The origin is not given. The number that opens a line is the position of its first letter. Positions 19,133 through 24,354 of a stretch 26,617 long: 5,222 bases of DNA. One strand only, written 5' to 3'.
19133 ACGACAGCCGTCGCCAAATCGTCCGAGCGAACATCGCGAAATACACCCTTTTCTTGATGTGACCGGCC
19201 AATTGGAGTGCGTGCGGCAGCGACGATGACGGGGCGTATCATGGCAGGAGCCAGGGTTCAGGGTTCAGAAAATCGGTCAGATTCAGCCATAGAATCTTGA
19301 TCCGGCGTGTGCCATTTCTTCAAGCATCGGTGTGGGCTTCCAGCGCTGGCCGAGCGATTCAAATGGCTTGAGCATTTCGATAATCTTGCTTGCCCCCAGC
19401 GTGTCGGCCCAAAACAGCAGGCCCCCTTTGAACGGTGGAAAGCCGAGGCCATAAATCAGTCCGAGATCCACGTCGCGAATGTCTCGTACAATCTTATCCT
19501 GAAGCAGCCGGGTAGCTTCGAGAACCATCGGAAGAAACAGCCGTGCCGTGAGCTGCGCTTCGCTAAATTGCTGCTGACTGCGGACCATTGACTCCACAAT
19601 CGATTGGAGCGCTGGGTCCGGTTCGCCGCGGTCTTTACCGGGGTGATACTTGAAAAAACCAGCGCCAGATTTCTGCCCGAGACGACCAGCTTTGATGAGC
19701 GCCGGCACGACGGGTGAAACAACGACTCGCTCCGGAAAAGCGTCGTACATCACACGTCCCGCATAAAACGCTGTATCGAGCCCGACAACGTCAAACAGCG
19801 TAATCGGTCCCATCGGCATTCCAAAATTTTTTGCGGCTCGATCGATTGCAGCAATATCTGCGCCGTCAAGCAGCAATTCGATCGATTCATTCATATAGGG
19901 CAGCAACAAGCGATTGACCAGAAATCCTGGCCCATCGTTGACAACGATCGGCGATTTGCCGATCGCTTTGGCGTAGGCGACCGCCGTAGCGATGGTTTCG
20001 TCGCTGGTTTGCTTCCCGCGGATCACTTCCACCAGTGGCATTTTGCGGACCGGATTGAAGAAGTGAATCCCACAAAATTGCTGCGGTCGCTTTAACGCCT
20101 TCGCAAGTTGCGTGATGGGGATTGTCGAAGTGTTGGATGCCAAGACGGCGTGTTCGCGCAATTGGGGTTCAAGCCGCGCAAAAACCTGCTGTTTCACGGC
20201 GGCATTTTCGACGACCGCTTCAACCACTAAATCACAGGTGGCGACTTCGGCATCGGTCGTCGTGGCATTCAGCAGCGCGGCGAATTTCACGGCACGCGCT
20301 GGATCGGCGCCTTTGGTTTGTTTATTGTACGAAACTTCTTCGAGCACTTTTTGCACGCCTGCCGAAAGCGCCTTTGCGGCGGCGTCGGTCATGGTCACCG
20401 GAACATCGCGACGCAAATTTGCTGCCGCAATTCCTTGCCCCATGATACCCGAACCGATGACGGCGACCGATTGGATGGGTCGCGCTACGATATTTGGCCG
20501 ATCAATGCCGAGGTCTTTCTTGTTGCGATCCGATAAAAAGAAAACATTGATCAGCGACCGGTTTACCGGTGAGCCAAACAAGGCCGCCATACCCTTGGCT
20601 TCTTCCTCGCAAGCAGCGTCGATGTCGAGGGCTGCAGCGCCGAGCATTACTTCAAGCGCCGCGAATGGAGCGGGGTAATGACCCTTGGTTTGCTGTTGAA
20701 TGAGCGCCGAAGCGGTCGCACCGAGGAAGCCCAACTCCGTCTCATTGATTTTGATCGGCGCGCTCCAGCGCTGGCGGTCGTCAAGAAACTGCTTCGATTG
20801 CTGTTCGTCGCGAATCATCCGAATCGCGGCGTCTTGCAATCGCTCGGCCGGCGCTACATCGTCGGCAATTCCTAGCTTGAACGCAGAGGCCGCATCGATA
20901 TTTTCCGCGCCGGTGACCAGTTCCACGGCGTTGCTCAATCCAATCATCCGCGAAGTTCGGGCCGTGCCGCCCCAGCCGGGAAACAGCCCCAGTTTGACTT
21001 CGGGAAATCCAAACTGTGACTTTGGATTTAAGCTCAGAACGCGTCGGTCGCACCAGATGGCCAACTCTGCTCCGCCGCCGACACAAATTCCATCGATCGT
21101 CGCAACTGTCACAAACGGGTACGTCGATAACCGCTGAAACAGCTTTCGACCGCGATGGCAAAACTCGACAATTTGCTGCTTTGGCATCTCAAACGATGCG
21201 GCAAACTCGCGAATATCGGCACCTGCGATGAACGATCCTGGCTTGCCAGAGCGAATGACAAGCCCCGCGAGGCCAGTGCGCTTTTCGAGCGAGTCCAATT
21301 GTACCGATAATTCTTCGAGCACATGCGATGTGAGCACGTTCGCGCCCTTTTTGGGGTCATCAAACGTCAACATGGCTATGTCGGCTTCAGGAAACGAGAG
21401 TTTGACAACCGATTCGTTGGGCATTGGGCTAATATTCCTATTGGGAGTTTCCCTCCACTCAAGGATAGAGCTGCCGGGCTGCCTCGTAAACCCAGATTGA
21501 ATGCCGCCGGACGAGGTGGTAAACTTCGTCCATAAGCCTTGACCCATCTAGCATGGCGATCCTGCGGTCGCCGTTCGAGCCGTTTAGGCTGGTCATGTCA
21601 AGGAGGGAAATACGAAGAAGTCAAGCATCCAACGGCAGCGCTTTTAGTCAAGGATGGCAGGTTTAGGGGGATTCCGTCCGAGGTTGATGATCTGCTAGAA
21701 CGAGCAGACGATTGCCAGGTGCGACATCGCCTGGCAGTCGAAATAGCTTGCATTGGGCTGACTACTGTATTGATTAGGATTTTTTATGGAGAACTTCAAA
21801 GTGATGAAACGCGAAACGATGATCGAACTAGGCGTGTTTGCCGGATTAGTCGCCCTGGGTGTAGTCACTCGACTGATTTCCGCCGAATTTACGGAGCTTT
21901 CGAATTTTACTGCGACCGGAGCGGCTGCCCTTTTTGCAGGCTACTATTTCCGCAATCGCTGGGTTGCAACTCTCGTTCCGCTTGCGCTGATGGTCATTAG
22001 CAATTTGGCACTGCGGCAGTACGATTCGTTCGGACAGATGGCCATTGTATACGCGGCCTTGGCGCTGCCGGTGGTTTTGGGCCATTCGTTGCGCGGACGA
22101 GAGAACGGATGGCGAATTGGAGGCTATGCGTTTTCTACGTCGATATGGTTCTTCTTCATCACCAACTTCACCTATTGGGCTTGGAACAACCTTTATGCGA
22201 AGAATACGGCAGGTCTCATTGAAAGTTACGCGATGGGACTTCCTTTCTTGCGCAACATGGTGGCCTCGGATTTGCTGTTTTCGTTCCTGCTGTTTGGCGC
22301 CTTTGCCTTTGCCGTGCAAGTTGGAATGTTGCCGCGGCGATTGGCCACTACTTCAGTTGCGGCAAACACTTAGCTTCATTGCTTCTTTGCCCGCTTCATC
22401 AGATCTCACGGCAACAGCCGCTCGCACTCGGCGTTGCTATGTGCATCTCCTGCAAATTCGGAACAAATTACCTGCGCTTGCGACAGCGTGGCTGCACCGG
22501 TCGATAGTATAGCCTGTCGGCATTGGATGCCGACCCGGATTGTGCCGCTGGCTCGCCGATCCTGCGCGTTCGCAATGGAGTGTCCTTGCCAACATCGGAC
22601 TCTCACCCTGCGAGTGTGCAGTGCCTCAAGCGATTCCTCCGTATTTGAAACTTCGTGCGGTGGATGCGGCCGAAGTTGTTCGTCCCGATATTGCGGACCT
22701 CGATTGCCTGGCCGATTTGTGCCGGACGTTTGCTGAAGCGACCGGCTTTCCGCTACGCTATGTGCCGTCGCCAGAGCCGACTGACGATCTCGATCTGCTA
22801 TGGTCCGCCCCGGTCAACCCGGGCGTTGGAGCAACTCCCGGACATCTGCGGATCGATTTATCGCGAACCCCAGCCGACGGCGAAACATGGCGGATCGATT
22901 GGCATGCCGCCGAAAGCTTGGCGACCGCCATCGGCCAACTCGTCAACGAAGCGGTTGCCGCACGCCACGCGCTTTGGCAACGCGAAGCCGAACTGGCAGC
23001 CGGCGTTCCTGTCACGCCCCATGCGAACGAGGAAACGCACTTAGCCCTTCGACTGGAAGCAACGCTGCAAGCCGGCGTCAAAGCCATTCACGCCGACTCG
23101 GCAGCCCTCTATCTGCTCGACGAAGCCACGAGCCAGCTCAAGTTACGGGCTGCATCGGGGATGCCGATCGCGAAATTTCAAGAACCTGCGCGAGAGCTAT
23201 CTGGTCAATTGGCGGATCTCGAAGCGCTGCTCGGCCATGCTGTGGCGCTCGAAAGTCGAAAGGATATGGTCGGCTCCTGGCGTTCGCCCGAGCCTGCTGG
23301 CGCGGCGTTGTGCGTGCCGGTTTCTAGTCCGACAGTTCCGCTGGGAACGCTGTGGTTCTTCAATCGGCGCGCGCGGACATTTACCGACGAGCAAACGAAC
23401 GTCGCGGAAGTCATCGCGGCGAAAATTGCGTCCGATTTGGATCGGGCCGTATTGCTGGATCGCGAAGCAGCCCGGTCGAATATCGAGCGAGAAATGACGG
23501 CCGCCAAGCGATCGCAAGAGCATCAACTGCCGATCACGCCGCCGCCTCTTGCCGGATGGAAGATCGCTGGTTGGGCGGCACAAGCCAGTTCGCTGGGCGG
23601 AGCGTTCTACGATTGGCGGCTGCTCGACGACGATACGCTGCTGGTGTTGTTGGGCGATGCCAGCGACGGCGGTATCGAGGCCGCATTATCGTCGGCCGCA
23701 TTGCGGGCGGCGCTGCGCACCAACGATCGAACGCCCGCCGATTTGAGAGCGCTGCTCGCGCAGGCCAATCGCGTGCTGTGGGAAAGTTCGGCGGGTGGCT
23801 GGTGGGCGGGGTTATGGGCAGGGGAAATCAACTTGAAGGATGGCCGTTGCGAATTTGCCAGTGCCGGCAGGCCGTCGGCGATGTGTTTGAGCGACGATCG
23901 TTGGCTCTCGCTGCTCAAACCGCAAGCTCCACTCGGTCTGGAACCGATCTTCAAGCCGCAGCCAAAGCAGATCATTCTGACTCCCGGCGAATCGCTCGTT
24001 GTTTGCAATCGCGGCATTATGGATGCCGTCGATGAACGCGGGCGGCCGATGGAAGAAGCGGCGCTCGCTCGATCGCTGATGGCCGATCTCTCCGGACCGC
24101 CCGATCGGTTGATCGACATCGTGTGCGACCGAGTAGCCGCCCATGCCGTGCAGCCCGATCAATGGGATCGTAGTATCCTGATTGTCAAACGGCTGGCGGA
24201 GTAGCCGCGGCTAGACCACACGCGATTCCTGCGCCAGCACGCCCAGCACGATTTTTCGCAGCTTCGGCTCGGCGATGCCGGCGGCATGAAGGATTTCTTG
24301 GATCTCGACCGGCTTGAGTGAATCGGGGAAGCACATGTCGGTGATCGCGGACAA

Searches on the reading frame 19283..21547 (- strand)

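Call 45: search_protein_families(library=pfam, proteins=[window:19283-21547:-], max_evalue=0.001)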
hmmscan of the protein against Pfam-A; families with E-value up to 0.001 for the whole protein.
window:19283-21547:- (754 aa): 5 families
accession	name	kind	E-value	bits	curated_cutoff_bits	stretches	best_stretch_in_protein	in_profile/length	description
PF02737.24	3HCDH_N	-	1.5e-58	198.1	22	1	360-538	1-179/180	3-hydroxyacyl-CoA dehydrogenase, NAD binding domain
PF00378.25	ECH_1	-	1.2e-34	120.2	27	1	55-246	4-188/251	Enoyl-CoA hydratase/isomerase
PF00725.27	3HCDH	-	7.2e-34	116.6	22.1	1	541-634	1-97/97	3-hydroxyacyl-CoA dehydrogenase, C-terminal domain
PF16113.10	ECH_2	-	2.3e-27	96.8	27.2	1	58-255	2-199/335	Enoyl-CoA hydratase/isomerase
PF03446.21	NAD_binding_2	-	2.1e-05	25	21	1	361-480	2-99/161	NAD binding domain of 6-phosphogluconate dehydrogenase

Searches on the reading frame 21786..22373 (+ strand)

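Call 45: search_protein_families(library=pfam, proteins=[window:21786-22373:+], max_evalue=0.001)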
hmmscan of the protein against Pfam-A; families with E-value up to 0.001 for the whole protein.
window:21786-22373:+ (195 aa): 1 family
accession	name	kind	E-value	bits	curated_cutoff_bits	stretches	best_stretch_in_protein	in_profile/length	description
PF20221.3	DUF6580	-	2.1e-41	142.3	27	1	14-176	6-155/162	Family of unknown function (DUF6580)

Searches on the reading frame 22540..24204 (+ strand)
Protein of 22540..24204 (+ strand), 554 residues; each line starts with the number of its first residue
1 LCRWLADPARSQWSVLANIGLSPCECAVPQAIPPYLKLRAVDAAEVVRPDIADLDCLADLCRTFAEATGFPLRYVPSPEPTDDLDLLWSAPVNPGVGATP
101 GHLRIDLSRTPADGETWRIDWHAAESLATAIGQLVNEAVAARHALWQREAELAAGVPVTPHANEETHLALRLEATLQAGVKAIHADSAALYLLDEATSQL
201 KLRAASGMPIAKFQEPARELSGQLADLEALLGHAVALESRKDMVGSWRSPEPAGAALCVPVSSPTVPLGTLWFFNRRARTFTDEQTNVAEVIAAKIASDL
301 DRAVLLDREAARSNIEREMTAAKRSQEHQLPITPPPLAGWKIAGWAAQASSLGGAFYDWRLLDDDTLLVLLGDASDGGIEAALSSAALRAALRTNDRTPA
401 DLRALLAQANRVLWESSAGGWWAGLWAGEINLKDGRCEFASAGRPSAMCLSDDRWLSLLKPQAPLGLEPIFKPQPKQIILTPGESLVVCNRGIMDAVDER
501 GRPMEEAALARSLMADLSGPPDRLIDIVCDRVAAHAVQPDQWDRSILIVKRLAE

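Call 45: search_protein_families(library=pfam, proteins=[window:22540-24204:+], max_evalue=0.001)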
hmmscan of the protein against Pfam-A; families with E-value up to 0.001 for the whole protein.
window:22540-24204:+ (554 aa): 4 families
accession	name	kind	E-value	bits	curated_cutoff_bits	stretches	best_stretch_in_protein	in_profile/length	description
PF07228.17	SpoIIE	-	5.6e-24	85.6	25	1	363-551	1-191/192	Stage II sporulation protein E (SpoIIE)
PF13492.12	GAF_3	-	1.6e-09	38.7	27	1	169-302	3-129/129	GAF domain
PF13185.12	GAF_2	-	1.9e-06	28.5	28.6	1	172-297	8-132/136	GAF domain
PF01590.32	GAF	-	0.00019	22.4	22.4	1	171-297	5-130/133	GAF domain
